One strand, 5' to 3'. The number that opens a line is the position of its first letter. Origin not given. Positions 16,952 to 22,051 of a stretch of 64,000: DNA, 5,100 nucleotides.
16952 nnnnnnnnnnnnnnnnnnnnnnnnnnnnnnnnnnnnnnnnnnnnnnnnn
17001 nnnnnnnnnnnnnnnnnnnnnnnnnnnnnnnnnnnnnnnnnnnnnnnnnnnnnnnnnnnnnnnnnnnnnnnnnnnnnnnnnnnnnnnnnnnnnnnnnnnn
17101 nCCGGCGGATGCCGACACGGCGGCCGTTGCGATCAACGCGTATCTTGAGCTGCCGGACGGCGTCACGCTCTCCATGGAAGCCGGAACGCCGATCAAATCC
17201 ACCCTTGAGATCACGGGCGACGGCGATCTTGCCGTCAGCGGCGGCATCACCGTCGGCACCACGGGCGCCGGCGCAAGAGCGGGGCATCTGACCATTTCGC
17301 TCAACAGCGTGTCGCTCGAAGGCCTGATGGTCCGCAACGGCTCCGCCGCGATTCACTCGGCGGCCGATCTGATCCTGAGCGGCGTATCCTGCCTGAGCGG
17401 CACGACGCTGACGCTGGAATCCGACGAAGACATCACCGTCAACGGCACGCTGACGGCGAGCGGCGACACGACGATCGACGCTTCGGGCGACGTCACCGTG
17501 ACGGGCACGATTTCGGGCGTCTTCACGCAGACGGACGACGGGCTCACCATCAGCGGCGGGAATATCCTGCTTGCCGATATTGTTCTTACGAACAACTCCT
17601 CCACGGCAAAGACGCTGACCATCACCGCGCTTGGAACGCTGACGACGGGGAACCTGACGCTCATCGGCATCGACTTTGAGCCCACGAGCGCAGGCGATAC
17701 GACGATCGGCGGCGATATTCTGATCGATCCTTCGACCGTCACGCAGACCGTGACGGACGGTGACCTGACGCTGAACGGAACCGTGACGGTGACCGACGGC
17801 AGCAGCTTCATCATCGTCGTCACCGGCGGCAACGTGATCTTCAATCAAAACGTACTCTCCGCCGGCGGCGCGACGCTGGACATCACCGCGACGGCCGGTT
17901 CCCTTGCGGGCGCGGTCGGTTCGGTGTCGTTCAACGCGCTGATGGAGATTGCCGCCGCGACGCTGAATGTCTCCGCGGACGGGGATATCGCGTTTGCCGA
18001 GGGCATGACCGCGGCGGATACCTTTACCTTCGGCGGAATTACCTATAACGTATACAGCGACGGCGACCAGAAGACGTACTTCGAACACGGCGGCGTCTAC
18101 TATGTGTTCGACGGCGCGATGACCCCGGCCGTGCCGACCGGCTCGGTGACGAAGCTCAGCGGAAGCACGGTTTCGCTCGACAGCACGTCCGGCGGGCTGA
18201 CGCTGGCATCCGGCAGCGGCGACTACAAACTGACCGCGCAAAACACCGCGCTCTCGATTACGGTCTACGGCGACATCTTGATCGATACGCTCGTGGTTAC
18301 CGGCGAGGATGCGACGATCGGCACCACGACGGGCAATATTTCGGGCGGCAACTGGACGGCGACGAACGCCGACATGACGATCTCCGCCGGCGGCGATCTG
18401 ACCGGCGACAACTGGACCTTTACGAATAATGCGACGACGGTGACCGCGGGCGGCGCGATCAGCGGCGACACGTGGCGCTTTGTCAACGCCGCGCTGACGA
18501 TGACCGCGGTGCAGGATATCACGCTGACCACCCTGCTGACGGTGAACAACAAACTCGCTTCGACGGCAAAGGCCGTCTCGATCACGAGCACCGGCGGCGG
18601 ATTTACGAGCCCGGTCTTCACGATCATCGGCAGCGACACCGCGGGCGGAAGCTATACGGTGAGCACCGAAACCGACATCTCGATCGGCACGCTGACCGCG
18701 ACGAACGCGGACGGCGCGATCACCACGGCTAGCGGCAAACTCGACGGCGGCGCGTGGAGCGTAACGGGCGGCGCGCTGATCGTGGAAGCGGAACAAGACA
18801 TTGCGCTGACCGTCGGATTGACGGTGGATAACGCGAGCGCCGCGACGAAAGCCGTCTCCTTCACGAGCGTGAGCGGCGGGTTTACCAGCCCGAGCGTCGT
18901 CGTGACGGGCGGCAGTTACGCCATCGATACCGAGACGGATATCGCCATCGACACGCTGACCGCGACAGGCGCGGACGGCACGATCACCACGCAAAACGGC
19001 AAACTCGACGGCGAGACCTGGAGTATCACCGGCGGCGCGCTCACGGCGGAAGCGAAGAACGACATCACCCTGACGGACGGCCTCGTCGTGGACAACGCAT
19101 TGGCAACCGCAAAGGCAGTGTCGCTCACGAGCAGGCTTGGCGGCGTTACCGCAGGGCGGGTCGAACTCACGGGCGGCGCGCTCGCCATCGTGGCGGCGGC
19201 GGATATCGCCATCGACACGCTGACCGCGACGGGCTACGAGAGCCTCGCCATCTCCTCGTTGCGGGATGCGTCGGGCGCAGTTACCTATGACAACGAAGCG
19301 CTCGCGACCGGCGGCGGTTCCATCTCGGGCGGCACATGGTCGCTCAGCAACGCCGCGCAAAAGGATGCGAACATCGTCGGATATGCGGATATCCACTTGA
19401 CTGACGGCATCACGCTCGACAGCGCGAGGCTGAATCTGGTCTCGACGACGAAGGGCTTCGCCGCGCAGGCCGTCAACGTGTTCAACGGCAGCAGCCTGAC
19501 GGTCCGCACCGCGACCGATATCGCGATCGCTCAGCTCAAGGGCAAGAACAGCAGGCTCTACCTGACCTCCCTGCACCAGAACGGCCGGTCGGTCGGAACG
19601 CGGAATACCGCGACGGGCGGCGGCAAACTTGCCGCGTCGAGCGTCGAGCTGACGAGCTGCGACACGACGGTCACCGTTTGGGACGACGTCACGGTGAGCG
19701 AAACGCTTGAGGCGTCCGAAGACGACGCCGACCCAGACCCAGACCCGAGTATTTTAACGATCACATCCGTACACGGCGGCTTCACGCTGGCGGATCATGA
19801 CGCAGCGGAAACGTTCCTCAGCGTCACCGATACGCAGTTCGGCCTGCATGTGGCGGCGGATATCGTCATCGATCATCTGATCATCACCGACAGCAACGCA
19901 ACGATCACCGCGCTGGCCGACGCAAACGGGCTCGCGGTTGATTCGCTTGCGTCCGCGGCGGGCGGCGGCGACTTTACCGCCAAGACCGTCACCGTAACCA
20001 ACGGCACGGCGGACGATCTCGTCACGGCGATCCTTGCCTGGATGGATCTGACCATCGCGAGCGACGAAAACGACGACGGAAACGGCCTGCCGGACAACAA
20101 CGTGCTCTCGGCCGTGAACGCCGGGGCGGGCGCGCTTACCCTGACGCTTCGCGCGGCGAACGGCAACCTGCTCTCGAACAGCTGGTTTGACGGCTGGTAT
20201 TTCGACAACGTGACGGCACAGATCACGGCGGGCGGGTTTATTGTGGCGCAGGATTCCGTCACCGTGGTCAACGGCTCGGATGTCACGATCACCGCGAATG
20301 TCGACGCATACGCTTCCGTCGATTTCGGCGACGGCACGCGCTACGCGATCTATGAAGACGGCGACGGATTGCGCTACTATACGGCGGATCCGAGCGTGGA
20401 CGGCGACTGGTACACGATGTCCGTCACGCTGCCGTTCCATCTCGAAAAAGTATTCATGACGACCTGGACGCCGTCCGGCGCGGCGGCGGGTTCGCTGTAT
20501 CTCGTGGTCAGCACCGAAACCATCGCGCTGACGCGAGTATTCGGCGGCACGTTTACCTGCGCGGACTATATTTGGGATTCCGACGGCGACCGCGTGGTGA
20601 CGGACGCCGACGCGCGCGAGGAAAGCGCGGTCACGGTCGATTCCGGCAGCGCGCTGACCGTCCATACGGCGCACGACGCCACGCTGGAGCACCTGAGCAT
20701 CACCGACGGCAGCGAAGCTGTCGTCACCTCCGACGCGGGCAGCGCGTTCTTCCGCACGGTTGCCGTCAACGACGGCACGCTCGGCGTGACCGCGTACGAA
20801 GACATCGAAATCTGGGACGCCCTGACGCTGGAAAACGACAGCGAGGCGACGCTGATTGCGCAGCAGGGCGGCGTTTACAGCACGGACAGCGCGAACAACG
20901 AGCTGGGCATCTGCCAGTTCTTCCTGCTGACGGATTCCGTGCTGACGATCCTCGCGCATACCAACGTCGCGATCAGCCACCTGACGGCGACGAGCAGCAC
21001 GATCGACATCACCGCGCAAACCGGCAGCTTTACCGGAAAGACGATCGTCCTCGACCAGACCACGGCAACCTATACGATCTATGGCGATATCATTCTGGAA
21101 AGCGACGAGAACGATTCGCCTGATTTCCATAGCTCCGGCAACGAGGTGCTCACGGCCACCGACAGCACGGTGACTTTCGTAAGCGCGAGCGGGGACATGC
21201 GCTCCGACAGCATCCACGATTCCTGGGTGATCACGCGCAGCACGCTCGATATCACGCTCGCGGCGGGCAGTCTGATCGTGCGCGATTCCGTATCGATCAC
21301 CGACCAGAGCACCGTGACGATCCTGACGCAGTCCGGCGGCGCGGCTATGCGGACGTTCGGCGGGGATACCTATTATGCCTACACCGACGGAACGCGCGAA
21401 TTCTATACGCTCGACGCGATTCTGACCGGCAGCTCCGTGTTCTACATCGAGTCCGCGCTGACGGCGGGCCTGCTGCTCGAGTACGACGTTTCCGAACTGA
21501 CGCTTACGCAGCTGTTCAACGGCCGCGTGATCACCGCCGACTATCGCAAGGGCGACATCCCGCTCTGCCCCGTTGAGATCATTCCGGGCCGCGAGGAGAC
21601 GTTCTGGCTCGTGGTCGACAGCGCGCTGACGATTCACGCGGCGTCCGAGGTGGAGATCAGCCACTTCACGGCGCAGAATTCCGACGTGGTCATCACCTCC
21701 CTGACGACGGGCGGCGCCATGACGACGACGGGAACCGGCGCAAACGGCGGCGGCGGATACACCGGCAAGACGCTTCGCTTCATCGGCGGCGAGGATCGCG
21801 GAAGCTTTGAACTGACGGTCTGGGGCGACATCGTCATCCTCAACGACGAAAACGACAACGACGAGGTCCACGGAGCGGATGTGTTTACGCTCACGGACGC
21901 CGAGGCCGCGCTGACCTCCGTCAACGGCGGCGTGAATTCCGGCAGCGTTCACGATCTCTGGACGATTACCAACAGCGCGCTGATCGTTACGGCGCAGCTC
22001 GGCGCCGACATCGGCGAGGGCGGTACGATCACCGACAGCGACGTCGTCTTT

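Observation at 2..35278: Uninterrupted ORF of more than 35 kb that is still open at the window edge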

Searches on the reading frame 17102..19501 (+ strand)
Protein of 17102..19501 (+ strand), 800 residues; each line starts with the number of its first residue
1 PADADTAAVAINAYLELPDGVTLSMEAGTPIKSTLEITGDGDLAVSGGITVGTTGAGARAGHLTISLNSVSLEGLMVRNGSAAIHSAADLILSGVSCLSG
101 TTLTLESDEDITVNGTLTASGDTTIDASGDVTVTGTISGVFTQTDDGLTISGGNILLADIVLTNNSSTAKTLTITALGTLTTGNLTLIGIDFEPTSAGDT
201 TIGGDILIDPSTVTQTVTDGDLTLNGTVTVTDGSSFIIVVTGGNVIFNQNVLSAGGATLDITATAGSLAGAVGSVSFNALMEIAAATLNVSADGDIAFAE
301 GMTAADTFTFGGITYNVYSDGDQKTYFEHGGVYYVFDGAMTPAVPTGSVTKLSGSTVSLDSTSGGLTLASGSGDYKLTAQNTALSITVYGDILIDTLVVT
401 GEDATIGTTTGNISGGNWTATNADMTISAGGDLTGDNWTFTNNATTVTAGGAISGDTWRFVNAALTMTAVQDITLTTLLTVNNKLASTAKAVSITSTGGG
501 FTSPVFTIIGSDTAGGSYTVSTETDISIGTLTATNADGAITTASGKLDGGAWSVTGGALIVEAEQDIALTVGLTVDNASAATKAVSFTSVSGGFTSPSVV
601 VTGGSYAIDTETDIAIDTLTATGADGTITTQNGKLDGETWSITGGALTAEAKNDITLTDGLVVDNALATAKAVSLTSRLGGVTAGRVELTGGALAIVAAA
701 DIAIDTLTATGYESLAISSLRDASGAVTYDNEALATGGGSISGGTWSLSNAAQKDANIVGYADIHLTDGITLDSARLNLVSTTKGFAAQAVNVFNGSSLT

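Call 34: search_protein_families(library=pfam, proteins=[window:17102-19501:+], max_evalue=5)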
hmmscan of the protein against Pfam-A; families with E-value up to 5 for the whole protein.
window:17102-19501:+ (800 aa): 1 family
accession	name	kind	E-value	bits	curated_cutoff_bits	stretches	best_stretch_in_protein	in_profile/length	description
PF06280.18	fn3_5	-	0.51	11.5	27.6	1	506-585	14-91/112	Fn3-like domain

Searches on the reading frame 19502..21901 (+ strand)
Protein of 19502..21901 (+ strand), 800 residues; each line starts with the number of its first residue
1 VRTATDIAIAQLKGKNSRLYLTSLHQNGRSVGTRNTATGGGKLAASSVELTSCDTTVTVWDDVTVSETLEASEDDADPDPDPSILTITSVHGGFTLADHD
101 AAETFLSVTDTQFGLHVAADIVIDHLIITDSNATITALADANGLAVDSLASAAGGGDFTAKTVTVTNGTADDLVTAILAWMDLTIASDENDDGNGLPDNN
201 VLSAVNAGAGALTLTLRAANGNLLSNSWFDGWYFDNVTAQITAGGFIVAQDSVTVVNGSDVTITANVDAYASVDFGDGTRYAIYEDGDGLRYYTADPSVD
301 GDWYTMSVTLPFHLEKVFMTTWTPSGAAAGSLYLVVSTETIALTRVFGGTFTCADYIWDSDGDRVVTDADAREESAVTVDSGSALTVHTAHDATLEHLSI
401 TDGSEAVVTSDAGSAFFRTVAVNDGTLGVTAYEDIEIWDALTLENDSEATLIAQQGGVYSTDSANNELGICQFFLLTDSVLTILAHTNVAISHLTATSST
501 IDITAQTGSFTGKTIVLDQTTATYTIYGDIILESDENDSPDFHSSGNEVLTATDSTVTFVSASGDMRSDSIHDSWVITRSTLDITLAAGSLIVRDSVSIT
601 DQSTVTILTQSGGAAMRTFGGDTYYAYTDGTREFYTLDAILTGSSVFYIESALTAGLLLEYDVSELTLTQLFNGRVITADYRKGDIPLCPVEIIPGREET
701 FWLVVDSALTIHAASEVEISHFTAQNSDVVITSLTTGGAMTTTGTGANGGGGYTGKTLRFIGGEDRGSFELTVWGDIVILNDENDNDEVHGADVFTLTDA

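Call 34: search_protein_families(library=pfam, proteins=[window:19502-21901:+], max_evalue=5)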
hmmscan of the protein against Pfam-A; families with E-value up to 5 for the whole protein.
window:19502-21901:+ (800 aa): 1 family
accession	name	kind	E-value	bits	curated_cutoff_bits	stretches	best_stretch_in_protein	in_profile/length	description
PF01556.23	DnaJ_C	-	0.051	14.1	26.6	1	495-563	28-97/152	DnaJ C terminal domain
